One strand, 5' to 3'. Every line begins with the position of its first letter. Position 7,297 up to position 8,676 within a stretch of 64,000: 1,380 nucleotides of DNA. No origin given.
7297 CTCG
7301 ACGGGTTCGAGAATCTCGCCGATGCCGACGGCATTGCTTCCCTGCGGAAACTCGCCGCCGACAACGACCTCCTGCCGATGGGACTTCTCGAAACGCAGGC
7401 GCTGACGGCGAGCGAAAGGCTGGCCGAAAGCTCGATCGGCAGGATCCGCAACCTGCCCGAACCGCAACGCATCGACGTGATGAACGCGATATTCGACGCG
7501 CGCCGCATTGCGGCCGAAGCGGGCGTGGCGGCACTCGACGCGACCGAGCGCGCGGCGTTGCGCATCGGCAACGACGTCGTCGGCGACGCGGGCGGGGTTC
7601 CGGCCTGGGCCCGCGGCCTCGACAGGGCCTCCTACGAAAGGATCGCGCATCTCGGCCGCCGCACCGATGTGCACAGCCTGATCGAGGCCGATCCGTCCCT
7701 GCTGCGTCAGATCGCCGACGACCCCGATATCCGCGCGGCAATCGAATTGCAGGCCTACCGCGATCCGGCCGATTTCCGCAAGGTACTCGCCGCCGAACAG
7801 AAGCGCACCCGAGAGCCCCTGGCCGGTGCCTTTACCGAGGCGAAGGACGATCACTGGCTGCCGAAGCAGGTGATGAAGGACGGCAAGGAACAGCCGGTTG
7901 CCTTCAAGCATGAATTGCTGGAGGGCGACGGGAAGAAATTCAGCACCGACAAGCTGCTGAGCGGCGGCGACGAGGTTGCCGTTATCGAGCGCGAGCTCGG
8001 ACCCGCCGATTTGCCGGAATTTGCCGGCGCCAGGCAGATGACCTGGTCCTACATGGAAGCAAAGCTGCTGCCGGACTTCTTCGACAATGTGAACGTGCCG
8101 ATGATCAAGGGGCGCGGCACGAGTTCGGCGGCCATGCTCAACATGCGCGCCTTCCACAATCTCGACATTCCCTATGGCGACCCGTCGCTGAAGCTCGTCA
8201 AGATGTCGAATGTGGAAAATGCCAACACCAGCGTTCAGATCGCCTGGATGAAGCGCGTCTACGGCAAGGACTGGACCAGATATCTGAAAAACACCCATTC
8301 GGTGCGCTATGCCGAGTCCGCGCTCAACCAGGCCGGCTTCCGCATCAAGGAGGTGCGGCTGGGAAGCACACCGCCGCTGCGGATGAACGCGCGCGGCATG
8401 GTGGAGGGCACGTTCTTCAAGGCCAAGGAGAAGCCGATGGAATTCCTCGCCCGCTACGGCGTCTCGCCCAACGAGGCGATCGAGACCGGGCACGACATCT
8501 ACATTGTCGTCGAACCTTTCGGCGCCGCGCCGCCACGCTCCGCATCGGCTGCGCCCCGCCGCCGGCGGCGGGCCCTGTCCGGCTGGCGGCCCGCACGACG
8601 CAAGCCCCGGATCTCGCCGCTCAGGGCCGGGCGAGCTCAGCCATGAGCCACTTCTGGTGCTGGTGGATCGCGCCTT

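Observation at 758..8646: Orphan three-gene envelope operon: OmpA-anchor, 509-aa secreted protein and 1764-aa membrane protein with no recognisable families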

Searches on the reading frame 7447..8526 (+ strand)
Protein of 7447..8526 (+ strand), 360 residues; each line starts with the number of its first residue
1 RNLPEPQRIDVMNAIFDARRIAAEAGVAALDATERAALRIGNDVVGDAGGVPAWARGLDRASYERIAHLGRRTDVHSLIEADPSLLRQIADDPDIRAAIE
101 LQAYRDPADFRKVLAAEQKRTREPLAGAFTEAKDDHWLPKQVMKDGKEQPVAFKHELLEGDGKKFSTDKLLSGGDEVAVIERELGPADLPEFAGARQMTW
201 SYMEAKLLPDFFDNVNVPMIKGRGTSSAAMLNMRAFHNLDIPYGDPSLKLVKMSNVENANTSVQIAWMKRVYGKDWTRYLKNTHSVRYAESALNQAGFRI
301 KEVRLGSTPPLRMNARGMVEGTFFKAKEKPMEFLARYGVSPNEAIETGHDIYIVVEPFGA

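Call 47: search_protein_representatives(alignment_id=A5)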
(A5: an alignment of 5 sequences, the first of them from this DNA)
Query: 5 sequences, 357 profile positions. Proteins with E-value up to 0.001 (for the whole library): 322; up to 1e-10: 136; up to 1e-30: 40. The best 150 are listed.
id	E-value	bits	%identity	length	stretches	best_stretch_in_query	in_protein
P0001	4.9e-197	670.8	-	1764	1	1-357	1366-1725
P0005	8.6e-178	607.5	-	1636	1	1-356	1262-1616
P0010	2.0e-102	359.6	-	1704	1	1-355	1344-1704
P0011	7.2e-98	344.6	-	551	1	2-355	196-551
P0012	4.3e-83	296.0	-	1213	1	3-356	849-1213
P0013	1.2e-77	278.1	-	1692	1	1-355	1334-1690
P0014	3.9e-72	259.9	-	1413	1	7-357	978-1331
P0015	2.0e-70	254.3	-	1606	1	23-356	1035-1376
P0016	2.3e-64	234.4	-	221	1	1-148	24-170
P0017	3.5e-62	227.2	-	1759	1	2-355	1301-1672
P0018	3.3e-58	214.1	-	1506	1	25-355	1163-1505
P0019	1.3e-55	205.6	-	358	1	21-356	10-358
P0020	1.4e-53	198.9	-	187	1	190-355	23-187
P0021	5.4e-53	197.0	-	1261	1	23-355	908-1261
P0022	6.0e-52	193.5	-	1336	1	8-355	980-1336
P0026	8.2e-48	179.9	-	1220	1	5-356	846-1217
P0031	8.8e-42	160.1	-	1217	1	3-354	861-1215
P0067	4.5e-18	82.1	-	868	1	203-356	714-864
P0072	2.4e-16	76.4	-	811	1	209-356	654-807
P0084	7.4e-15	71.5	-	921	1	188-354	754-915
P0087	1.1e-14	71.0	-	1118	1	204-355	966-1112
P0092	3.4e-14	69.3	-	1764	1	196-354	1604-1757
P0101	2.7e-13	66.4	-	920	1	203-354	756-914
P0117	2.2e-12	63.4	-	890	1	195-355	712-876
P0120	4.5e-12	62.4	-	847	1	219-356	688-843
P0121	4.8e-12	62.2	-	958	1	191-355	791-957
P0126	9.7e-12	61.3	-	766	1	204-355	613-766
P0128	1.8e-11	60.3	-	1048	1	204-355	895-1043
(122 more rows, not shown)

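Call 50: search_protein_families(library=pfam, alignment_id=A8, max_evalue=0.001)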
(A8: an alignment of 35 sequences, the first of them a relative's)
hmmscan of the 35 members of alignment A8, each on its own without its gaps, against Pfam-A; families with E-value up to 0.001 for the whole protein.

A. member 1, P0010 (1704 aa): 0 families

B. families by the number of members that match (of 35 scanned): 5 families
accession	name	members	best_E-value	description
PF13699.11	eCIS_core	5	6.3e-28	eCIS core domain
PF15536.11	Ntox3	2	2.2e-25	Bacterial toxin 3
PF21724.2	DUF6861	1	7.5e-26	Family of unknown function (DUF6861)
PF01471.23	PG_binding_1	1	3.9e-07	Putative peptidoglycan binding domain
PF08239.17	SH3_3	1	2.7e-05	Bacterial SH3 domain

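Call 51: search_protein_families(library=pfam, proteins=[P0067, P0072, P0084, P0087, P0101, P0117, P0120, P0121, P0126, P0128], max_evalue=0.01)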
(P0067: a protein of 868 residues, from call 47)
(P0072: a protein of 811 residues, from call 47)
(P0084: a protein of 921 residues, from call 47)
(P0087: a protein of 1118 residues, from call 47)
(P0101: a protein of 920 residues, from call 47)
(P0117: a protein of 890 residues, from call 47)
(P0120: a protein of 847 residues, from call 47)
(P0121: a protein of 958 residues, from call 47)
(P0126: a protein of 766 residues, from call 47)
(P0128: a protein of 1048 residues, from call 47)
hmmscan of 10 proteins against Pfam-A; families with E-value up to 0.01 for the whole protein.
P0067 (868 aa): 0 families

P0072 (811 aa): 1 family
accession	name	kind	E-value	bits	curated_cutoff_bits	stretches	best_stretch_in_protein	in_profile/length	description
PF15536.11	Ntox3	-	6.3e-17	62.3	26.9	1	71-169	16-111/133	Bacterial toxin 3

P0084 (921 aa): 1 family
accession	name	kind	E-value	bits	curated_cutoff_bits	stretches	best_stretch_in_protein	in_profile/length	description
PF13699.11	eCIS_core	-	1.6e-12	47.9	22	1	76-139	9-78/79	eCIS core domain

P0087 (1118 aa): 0 families

P0101 (920 aa): 1 family
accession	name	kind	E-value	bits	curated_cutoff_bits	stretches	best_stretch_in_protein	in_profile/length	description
PF15536.11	Ntox3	-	2.2e-25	89.7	26.9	1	121-259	1-132/133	Bacterial toxin 3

P0117 (890 aa): 0 families

P0120 (847 aa): 2 families
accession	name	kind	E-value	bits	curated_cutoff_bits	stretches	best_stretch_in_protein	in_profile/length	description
PF21724.2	DUF6861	-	7.5e-26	91.2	28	1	330-502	3-193/194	Family of unknown function (DUF6861)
PF08239.17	SH3_3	-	2.7e-05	24.7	27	1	147-197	1-52/54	Bacterial SH3 domain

P0121 (958 aa): 0 families

P0126 (766 aa): 0 families

P0128 (1048 aa): 0 families

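Call 78: search_protein_families(library=pfam, alignment_id=A12, max_evalue=0.001)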
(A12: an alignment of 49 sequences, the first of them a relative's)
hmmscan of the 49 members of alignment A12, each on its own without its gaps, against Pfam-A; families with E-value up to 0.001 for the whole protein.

A. member 1, P0011 (551 aa): 0 families

B. families by the number of members that match (of 49 scanned): 15 families
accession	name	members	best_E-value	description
PF13699.11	eCIS_core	15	3.1e-33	eCIS core domain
PF15536.11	Ntox3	3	2.4e-26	Bacterial toxin 3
PF21724.2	DUF6861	2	7.5e-26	Family of unknown function (DUF6861)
PF07591.16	PT-HINT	1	2.3e-11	Pretoxin HINT domain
PF05488.18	PAAR_motif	1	2.5e-09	PAAR motif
PF01471.23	PG_binding_1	1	3.9e-07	Putative peptidoglycan binding domain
PF22544.2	HYDIN_VesB_CFA65-like_Ig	1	5e-07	HYDIN/CFA65/VesB-like, Ig-like domain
PF07610.17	DUF1573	1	6.5e-07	Protein of unknown function (DUF1573)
PF00191.25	Annexin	1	3.5e-06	Annexin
PF21633.3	MOV-10_Ig-like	1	1e-05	Helicase MOV-10, Ig-like domain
PF08239.17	SH3_3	1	2.7e-05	Bacterial SH3 domain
PF22073.2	Cep192_D4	1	3.6e-05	Cep192 domain 4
PF22066.2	Cep192_D8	1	0.00016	Cep192 domain 8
PF15780.11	ASH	1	0.00054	Abnormal spindle-like microcephaly-assoc'd, ASPM-SPD-2-Hydin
PF14646.12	MYCBPAP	1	0.00063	MYCBP-associated protein family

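Call 92: list_cluster_members(proteins=[P0010, P0012, P0013, P0014, P0017, P0021, P0084, P0092, P0072, P0120])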
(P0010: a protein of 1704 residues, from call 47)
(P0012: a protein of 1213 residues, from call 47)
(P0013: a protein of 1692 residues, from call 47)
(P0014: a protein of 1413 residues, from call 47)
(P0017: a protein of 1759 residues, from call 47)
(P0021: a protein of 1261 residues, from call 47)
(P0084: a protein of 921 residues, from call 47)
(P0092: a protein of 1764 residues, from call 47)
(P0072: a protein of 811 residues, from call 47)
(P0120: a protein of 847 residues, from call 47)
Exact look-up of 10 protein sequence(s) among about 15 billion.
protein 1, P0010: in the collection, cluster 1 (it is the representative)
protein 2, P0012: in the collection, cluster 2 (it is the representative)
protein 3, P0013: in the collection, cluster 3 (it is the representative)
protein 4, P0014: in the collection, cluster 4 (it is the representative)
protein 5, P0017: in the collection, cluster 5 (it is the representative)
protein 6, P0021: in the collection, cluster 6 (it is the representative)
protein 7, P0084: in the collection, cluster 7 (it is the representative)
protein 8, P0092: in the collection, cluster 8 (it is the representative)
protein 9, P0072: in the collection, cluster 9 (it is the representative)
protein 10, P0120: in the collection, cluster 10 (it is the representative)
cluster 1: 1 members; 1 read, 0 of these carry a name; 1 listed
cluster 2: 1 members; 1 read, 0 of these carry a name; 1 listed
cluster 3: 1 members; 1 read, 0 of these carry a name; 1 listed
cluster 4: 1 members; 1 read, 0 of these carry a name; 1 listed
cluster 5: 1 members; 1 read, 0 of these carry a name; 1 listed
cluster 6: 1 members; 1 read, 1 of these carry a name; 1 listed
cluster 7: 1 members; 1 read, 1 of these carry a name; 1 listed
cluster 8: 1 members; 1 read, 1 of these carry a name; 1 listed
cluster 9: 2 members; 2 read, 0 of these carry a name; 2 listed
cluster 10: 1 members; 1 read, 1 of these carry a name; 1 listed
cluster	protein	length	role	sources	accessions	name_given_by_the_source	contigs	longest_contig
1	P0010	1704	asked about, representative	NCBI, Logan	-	-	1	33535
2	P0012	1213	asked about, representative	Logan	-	-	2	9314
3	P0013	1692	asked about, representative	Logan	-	-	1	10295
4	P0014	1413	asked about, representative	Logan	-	-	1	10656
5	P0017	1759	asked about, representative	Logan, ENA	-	-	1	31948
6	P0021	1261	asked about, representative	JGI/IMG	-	hypothetical protein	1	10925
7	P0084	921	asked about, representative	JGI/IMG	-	hypothetical protein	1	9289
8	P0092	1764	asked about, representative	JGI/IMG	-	hypothetical protein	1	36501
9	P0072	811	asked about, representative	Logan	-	-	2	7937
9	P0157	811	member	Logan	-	-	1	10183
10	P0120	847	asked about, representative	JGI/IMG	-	hypothetical protein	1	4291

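Call 93: find_encoding_contigs(protein=P0084, flank=6000, max_places=2)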
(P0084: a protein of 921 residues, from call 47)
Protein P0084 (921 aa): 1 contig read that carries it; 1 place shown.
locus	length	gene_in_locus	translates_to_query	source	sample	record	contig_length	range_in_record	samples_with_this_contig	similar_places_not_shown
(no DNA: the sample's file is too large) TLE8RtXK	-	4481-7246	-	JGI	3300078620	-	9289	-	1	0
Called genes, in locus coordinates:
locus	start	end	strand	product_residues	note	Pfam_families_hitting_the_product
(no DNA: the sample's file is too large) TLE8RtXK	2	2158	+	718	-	?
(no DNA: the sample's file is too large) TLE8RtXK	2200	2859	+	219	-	-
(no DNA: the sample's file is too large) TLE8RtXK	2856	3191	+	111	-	PF01985:CRS1_YhbY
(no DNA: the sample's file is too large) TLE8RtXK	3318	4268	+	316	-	-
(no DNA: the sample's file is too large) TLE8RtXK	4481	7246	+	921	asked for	PF13699:eCIS_core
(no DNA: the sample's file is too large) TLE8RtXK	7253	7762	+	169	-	-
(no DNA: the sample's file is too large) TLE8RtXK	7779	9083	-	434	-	PF07396:Porin_O_P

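Call 94: find_encoding_contigs(protein=P0010, flank=8000, max_places=1)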
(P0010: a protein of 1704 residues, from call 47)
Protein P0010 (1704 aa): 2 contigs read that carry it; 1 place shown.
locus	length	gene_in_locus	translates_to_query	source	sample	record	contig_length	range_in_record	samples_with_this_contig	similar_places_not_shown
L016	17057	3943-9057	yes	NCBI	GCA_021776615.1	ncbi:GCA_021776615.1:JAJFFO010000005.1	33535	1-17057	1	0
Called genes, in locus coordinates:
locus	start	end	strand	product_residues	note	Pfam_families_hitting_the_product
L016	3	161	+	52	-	?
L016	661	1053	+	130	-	-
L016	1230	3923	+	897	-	-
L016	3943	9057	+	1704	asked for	-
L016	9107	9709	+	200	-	-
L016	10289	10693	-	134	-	-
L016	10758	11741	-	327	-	PF16234:DUF4892 (faint), PF00691:OmpA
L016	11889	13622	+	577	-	PF00512:HisKA, PF13581:HATPase_c_2 (weak), PF02518:HATPase_c, PF00072:Response_reg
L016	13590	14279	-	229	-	PF00072:Response_reg, PF00196:GerE, PF08281:Sigma70_r4_2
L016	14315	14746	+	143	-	-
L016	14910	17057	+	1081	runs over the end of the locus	-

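Call 95: find_encoding_contigs(protein=P0017, flank=8000, max_places=1)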
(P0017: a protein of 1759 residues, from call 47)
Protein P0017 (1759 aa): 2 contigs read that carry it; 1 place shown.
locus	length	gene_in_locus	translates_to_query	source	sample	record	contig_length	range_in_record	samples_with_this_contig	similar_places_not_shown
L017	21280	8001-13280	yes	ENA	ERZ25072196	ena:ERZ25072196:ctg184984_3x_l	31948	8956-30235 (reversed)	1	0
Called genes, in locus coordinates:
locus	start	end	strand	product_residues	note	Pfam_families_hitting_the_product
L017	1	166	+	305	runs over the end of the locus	PF00126:HTH_1, PF03466:LysR_substrate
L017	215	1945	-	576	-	PF00916:Sulfate_transp, PF01740:STAS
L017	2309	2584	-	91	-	-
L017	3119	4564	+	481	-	PF00092:VWA, PF13519:VWA_2, PF13620:CarboxypepD_reg (faint)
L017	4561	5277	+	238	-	-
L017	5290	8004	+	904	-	-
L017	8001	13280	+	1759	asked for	-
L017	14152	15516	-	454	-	PF00171:Aldedh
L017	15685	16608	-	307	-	PF04976:DmsC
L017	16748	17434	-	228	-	PF13183:Fer4_8 (faint), PF13187:Fer4_9 (faint), PF13237:Fer4_10 (weak), PF13247:Fer4_11, PF12838:Fer4_7 (weak), PF00037:Fer4, PF12797:Fer4_2 (weak), PF12837:Fer4_6 (weak), +1 more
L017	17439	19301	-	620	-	PF00384:Molybdopterin (weak), PF01568:Molydop_binding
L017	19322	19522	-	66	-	-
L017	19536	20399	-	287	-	PF04879:Molybdop_Fe4S4, PF00384:Molybdopterin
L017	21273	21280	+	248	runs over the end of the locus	PF01925:TauE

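Call 96: find_encoding_contigs(protein=P0092, flank=10000, max_places=1)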
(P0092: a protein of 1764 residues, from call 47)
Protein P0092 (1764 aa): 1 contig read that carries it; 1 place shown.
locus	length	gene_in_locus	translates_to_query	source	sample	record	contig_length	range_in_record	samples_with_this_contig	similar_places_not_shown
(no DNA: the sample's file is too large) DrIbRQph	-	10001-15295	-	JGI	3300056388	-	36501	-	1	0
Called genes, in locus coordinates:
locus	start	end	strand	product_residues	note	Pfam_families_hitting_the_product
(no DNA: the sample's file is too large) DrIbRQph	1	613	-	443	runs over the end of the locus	-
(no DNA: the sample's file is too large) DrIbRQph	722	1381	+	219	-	PF27998:ArabinogalactanP (weak)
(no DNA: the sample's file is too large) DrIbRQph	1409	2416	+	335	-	PF12625:Arabinose_bd, PF12833:HTH_18, PF00165:HTH_AraC (weak)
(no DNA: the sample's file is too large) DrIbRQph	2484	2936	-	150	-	-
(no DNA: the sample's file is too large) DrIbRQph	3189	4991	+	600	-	PF01483:P_proprotein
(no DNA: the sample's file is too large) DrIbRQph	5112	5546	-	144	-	-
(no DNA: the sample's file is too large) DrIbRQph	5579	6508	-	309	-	PF01820:Dala_Dala_lig_N, PF07478:Dala_Dala_lig_C, PF13535:ATP-grasp_4 (weak)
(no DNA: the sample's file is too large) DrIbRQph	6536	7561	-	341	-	PF01565:FAD_binding_4, PF02873:MurB_C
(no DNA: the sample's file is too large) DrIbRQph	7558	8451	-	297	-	-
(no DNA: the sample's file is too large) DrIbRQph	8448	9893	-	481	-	PF01225:Mur_ligase, PF08245:Mur_ligase_M, PF02875:Mur_ligase_C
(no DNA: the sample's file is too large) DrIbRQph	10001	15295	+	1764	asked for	PF13699:eCIS_core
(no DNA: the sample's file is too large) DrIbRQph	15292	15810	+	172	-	-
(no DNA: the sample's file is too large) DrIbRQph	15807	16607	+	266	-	-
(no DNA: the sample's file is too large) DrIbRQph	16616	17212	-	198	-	-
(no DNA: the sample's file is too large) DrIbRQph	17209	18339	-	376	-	PF03033:Glyco_transf_28, PF13579:Glyco_trans_4_4 (weak), PF04101:Glyco_tran_28_C, PF06722:EryCIII-like_C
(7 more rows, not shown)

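Call 97: find_encoding_contigs(protein=P0072, flank=6000, max_places=2)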
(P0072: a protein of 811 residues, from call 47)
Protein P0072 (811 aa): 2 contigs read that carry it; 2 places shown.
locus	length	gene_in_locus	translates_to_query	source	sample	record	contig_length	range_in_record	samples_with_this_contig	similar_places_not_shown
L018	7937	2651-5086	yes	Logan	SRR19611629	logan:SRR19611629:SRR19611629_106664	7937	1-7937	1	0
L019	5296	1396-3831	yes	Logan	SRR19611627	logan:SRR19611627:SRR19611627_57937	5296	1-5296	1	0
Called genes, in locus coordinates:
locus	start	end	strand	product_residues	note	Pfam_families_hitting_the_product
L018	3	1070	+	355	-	?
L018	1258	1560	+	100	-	-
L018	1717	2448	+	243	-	-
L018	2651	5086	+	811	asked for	PF15536:Ntox3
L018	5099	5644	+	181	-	-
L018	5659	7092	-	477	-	PF00561:Abhydrolase_1 (weak), PF12146:Hydrolase_4 (faint)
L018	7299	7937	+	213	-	?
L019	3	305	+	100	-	?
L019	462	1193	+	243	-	-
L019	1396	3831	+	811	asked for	PF15536:Ntox3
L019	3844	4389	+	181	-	-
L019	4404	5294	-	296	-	?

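Call 98: find_encoding_contigs(protein=P0012, flank=8000, max_places=1)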
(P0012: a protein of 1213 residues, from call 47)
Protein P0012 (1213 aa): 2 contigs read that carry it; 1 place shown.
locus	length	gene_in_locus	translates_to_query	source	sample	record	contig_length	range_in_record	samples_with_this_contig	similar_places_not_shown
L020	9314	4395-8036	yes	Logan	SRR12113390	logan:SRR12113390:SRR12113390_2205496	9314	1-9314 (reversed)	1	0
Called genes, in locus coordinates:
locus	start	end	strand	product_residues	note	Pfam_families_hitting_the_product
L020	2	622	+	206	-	?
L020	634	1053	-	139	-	-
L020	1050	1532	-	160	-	-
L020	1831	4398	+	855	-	-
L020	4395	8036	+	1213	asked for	-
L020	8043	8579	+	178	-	-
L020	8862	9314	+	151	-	?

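Call 99: find_encoding_contigs(protein=P0014, flank=8000, max_places=1)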
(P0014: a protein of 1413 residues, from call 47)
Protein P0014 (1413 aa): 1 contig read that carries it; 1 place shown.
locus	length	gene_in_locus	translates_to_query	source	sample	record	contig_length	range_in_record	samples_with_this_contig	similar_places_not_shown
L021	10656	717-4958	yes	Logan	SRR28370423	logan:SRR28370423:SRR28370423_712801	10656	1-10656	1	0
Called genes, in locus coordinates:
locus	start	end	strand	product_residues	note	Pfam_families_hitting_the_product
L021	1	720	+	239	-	?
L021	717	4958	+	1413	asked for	-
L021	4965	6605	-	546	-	PF07859:Abhydrolase_3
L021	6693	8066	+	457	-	PF00092:VWA, PF13519:VWA_2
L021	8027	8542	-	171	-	-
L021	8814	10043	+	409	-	PF01425:Amidase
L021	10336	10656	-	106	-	?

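Call 110: find_encoding_contigs(protein=P0031, flank=6000, max_places=1)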
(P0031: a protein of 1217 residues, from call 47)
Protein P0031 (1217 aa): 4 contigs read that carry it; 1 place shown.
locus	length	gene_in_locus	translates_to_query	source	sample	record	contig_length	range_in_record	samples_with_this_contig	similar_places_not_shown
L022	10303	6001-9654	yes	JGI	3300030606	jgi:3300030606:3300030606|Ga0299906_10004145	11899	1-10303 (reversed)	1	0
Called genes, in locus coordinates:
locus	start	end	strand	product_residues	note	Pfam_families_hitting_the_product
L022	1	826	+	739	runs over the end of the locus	-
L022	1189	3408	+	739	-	-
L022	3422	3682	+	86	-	-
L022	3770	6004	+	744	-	-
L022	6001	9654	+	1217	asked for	-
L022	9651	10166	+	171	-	-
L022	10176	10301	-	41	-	?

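Call 111: find_encoding_contigs(protein=P0067, flank=6000, max_places=1)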
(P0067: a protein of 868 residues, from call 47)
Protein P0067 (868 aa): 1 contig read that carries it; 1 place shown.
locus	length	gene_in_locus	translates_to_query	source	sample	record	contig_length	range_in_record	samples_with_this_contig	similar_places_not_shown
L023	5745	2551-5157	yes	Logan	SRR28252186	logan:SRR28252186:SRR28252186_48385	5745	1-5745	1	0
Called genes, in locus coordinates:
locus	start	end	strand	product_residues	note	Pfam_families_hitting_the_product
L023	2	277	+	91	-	?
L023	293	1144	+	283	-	PF05090:HTTM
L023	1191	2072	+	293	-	-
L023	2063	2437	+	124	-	-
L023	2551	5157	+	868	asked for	-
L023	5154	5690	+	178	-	-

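Call 112: find_encoding_contigs(protein=P0026, flank=6000, max_places=1)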
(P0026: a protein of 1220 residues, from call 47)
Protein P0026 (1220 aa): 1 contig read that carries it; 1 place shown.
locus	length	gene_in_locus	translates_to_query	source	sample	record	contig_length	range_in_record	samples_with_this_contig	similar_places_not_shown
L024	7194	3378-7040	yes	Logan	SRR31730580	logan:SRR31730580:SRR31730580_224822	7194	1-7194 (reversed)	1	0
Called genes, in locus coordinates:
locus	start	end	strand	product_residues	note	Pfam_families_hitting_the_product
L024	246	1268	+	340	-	PF00691:OmpA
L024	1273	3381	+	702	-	-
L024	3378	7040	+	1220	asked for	-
